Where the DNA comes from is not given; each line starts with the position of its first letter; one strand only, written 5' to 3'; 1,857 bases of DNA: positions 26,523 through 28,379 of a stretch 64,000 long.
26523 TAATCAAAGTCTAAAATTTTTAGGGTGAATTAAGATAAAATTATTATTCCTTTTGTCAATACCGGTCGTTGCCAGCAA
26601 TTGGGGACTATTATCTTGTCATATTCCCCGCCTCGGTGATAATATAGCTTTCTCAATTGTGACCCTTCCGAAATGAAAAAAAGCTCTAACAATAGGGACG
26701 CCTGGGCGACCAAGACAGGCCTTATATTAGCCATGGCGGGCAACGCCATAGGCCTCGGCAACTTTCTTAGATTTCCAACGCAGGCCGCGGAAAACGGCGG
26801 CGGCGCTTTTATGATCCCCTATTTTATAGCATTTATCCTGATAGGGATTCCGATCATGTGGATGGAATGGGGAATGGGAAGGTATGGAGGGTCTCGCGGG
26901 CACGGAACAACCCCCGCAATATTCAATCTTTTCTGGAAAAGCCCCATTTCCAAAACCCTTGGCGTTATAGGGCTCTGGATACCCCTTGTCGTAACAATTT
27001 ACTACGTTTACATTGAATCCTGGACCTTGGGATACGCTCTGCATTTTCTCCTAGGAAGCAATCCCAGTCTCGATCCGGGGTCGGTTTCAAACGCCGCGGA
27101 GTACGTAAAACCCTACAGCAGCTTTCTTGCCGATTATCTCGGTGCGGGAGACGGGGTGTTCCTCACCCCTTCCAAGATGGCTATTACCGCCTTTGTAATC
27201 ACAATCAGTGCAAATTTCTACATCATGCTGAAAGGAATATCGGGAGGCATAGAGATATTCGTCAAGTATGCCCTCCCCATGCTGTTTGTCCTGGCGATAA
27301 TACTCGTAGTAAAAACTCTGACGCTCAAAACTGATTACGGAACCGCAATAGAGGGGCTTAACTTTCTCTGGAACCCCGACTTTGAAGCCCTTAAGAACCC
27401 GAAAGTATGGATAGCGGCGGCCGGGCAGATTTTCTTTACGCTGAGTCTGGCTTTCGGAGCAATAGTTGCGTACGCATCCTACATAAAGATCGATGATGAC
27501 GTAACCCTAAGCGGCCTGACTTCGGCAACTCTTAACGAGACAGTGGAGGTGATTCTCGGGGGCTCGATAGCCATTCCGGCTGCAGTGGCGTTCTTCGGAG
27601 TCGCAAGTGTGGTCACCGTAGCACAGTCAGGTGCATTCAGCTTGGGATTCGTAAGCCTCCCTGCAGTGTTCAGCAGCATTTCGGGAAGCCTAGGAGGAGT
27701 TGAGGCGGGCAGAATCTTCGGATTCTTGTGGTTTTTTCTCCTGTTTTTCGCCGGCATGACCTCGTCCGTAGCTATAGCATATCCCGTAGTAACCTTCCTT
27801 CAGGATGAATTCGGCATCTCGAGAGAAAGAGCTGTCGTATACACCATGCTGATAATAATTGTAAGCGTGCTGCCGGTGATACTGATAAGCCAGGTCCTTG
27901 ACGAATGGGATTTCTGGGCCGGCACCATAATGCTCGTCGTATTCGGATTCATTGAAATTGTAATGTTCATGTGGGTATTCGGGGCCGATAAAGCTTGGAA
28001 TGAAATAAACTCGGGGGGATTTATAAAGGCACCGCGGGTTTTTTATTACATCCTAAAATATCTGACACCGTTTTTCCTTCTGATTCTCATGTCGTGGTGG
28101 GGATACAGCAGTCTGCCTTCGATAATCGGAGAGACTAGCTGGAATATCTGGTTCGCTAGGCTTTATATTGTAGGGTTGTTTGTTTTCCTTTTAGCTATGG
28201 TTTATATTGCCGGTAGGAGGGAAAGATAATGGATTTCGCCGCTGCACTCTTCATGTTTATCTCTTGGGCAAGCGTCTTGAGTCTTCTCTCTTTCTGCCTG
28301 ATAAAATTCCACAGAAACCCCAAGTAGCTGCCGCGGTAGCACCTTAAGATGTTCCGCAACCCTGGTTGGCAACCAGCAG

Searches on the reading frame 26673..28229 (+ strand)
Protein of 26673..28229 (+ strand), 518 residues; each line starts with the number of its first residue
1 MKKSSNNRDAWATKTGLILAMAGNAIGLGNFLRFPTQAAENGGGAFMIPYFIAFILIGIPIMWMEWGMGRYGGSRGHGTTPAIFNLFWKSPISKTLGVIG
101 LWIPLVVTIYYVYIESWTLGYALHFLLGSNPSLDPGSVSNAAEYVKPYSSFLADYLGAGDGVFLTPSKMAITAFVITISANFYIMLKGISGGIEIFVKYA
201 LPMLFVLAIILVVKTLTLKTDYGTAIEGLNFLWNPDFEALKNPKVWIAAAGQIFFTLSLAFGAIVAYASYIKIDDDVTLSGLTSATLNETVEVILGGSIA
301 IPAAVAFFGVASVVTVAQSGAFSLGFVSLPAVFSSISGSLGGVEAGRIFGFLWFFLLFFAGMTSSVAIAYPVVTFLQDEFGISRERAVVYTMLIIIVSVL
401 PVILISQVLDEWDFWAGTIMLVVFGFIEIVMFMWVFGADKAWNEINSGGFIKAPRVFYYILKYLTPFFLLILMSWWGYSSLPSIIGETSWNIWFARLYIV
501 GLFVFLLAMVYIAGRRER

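Call 21: search_protein_families(library=pfam, proteins=[window:26673-28229:+], max_evalue=0.001)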
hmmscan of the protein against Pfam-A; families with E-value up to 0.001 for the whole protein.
window:26673-28229:+ (518 aa): 1 family
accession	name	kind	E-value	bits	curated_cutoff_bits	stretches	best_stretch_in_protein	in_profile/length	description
PF00209.24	SNF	-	6.1e-56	190.6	27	2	173-512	183-513/524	Sodium:neurotransmitter symporter family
